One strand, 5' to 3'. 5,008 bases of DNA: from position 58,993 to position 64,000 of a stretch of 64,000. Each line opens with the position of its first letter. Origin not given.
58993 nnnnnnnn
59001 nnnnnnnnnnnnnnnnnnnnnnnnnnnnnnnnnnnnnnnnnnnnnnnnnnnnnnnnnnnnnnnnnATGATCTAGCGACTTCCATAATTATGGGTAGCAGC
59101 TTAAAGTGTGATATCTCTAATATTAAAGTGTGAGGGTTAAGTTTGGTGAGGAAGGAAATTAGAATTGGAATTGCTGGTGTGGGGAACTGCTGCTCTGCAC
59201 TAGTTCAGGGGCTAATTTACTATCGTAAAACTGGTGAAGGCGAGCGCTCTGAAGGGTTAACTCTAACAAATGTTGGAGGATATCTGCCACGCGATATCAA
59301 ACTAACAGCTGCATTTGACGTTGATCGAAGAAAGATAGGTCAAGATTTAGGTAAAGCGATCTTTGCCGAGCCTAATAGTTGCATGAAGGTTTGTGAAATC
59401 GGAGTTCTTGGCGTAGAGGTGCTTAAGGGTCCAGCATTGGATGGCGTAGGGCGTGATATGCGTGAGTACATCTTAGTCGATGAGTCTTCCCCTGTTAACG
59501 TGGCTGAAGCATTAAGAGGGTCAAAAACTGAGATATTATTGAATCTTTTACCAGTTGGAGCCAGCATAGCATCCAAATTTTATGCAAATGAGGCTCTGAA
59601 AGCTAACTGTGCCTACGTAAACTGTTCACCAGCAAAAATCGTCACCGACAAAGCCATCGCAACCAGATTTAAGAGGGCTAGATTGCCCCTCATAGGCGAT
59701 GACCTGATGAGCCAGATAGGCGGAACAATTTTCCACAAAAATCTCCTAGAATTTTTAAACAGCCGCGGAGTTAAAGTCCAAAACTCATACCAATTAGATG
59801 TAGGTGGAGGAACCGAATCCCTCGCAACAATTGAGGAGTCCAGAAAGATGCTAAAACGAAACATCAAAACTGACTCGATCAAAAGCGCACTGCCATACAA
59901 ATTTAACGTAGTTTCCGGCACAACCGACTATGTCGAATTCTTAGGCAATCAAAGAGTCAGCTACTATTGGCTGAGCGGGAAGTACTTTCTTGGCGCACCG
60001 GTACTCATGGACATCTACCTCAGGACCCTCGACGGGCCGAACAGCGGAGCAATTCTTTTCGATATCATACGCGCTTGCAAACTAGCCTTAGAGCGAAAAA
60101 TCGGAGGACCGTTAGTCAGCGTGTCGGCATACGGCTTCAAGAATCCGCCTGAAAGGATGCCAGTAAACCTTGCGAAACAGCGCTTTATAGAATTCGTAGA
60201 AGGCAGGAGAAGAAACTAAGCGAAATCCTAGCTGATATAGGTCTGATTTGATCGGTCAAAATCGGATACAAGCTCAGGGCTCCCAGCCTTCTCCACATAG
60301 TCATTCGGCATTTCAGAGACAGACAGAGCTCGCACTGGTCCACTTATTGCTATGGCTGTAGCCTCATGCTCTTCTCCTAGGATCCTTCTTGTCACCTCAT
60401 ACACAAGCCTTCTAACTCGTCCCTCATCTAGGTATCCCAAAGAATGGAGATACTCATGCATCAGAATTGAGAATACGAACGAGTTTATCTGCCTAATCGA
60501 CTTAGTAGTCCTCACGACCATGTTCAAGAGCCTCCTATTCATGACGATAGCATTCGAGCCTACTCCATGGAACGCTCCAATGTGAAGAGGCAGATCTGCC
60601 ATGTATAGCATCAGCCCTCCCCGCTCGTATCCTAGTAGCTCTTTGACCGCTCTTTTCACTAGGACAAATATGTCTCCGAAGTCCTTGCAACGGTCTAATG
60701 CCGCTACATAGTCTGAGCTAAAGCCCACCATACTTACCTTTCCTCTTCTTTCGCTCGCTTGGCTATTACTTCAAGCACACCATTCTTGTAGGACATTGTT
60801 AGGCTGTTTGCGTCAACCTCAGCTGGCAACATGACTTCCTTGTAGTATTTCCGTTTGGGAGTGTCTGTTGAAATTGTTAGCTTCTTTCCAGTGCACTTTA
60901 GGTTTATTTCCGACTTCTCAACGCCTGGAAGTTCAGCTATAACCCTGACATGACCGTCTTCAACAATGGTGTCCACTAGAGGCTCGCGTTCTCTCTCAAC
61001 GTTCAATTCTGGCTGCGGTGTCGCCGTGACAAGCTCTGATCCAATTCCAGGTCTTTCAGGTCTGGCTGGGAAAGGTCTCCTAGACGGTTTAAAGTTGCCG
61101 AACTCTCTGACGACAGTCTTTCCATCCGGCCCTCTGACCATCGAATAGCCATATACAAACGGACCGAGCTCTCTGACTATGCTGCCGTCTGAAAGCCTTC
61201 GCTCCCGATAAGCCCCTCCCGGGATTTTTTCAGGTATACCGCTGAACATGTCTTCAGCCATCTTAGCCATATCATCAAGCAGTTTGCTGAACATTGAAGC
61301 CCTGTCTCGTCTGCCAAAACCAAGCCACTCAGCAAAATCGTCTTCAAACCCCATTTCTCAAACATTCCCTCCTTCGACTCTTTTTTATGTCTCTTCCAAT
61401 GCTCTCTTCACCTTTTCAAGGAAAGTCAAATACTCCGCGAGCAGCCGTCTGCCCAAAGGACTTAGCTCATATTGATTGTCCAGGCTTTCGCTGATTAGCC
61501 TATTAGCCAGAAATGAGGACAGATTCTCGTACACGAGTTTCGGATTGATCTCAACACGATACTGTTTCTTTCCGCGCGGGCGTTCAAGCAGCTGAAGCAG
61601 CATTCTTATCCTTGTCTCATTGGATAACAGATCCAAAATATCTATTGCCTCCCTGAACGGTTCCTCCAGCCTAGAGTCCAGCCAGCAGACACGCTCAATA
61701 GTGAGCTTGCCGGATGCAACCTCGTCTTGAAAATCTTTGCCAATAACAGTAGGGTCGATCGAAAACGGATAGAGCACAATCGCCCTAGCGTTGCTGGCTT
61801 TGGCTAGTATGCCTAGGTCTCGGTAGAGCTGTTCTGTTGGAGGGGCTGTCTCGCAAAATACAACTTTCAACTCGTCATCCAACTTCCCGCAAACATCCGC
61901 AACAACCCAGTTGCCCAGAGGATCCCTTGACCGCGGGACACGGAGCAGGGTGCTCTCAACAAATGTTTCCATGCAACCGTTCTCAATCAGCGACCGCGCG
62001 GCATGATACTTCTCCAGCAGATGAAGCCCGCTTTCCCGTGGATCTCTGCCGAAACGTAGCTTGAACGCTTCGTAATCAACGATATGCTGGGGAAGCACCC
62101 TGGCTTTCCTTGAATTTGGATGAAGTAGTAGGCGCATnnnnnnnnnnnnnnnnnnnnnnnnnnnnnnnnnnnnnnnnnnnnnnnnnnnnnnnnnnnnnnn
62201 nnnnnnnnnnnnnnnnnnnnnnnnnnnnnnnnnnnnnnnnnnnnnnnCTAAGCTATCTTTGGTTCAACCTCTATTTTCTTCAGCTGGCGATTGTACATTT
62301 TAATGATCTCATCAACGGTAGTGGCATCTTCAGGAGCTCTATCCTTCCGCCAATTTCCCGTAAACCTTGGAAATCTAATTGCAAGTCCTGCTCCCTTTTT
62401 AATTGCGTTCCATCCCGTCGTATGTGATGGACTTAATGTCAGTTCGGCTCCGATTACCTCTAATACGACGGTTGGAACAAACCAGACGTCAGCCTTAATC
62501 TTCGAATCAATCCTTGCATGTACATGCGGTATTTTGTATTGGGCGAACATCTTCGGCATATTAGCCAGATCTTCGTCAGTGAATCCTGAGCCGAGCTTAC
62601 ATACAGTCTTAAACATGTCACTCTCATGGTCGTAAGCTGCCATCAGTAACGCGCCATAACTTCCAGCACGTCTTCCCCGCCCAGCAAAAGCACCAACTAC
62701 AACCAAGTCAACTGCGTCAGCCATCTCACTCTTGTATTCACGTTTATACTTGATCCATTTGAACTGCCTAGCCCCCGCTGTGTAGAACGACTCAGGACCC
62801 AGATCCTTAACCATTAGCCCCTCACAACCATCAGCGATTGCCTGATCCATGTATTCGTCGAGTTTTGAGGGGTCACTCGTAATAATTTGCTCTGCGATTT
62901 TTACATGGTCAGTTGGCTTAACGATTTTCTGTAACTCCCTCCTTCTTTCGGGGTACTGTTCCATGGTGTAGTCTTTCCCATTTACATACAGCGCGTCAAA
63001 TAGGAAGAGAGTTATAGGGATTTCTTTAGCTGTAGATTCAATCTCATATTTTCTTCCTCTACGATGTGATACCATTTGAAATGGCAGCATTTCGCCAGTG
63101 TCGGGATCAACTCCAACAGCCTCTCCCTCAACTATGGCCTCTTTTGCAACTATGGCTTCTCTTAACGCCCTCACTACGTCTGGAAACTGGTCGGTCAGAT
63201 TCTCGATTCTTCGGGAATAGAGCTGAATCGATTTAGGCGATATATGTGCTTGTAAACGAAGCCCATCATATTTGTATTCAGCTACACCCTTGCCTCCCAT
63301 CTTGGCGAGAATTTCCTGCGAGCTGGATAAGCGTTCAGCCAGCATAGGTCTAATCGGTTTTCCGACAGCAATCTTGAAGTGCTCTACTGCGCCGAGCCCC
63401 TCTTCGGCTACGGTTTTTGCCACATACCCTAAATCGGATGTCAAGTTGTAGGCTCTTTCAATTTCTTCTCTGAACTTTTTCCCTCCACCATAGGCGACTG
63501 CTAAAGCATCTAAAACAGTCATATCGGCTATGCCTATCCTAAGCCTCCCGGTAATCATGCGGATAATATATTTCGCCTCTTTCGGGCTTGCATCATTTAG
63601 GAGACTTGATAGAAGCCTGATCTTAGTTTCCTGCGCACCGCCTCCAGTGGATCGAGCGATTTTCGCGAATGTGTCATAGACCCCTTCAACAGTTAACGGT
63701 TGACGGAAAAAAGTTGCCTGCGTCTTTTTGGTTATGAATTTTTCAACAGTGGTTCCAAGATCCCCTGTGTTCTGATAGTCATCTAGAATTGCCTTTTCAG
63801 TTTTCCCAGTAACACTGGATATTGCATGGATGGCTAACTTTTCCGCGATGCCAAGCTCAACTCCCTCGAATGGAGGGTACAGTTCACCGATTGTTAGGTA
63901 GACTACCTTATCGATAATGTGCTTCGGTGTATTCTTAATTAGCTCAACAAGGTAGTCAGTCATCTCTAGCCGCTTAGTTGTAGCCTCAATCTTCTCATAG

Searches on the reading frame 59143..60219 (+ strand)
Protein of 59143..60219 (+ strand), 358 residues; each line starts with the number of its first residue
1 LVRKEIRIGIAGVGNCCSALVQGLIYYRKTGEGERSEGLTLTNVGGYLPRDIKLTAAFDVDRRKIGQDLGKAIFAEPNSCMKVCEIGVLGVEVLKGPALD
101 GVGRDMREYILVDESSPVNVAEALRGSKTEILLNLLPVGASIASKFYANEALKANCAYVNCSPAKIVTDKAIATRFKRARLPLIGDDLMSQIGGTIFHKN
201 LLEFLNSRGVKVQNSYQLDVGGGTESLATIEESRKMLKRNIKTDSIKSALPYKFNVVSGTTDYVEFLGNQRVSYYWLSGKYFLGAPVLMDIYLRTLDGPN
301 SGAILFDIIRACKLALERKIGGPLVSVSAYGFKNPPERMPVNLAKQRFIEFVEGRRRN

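Call 62: search_protein_families(library=pfam, proteins=[window:59143-60219:+], max_evalue=0.001)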
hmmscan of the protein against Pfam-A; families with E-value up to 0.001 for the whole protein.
window:59143-60219:+ (358 aa): 2 families
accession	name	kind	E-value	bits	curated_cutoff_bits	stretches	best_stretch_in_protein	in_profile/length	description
PF01658.22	Inos-1-P_synth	-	6.8e-22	78.1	27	1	193-297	1-106/107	Myo-inositol-1-phosphate synthase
PF07994.18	NAD_binding_5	-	0.00032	20.7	25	1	143-293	204-262/321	Myo-inositol-1-phosphate synthase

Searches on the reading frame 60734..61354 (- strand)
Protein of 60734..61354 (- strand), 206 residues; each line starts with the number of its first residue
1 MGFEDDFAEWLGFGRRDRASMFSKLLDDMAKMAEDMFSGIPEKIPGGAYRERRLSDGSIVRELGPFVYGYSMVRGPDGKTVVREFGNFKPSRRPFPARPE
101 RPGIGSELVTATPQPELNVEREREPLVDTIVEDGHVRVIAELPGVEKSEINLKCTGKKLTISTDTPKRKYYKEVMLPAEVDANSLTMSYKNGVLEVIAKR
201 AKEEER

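Call 62: search_protein_families(library=pfam, proteins=[window:60734-61354:-], max_evalue=0.001)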
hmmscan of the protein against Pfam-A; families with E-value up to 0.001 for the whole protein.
window:60734-61354:- (206 aa): 2 families
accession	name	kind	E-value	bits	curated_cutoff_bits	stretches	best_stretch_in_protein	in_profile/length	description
PF00011.27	HSP20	-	5.6e-08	33.3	20.8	1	130-205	3-92/102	Hsp20/alpha crystallin family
PF17886.7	ArsA_HSP20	-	2.4e-06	27.5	22.5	1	133-196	1-61/63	HSP20-like domain found in ArsA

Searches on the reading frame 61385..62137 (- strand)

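Call 62: search_protein_families(library=pfam, proteins=[window:61385-62137:-], max_evalue=0.001)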
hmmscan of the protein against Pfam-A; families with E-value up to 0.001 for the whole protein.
window:61385-62137:- (250 aa): 1 family
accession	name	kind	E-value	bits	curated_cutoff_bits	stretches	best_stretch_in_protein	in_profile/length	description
PF25213.1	HVO_A0261_N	-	2.7e-06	27.6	35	1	166-247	3-85/86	HVO_A0261 N-terminal domain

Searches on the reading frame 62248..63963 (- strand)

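Call 62: search_protein_families(library=pfam, proteins=[window:62248-63963:-], max_evalue=0.001)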
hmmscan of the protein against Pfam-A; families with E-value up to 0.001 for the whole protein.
window:62248-63963:- (571 aa): 4 families
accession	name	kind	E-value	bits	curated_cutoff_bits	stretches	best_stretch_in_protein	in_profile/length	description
PF01068.26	DNA_ligase_A_M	-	7e-58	196.1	26.2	1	206-407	1-204/204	ATP dependent DNA ligase domain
PF04675.19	DNA_ligase_A_N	-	4.3e-43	147.9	24.6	1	1-155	22-174/174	DNA ligase N terminus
PF04679.21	DNA_ligase_A_C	-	5.5e-18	65.6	27.5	1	432-541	1-93/94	ATP dependent DNA ligase C terminal region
PF09414.15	RNA_ligase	-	0.00014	22.4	27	1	227-406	4-170/171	RNA ligase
